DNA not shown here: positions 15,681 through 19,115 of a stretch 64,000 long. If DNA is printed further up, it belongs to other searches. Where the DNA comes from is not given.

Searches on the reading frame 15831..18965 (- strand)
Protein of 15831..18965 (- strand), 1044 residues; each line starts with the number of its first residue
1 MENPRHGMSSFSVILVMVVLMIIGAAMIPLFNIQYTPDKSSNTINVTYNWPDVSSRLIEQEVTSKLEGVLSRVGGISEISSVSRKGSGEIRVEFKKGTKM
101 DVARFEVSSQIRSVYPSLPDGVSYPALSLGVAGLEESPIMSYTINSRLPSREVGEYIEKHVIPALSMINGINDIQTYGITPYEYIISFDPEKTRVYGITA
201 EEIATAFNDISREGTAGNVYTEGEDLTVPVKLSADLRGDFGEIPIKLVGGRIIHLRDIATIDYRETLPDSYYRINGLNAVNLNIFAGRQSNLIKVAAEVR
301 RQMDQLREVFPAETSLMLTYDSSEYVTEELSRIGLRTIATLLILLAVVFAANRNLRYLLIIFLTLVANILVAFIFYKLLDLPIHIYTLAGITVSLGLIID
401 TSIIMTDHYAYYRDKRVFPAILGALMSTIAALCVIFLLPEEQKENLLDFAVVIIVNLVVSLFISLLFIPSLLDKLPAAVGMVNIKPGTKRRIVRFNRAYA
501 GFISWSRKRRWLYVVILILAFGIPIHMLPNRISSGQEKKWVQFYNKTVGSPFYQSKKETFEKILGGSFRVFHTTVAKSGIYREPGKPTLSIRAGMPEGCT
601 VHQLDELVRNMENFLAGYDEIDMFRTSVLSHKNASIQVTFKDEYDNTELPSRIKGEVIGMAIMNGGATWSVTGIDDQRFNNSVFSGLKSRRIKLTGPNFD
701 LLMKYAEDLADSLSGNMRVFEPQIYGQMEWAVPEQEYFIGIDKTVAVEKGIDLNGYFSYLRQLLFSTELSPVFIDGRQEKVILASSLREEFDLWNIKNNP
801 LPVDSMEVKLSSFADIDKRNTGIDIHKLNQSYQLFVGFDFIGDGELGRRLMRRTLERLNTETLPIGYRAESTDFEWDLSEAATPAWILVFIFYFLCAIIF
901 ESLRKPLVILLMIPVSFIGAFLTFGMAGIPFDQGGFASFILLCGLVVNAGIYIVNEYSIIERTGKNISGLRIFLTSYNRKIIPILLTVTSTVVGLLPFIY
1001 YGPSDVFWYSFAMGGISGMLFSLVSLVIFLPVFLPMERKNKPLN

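Call 35: search_protein_families(library=pfam, proteins=[window:15831-18965:-], max_evalue=0.001)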
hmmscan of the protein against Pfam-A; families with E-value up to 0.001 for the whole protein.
window:15831-18965:- (1044 aa): 1 family
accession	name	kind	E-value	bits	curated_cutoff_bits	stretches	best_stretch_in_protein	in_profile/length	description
PF00873.25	ACR_tran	-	1.2e-99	334.9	28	2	13-528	12-545/1021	AcrB/AcrD/AcrF family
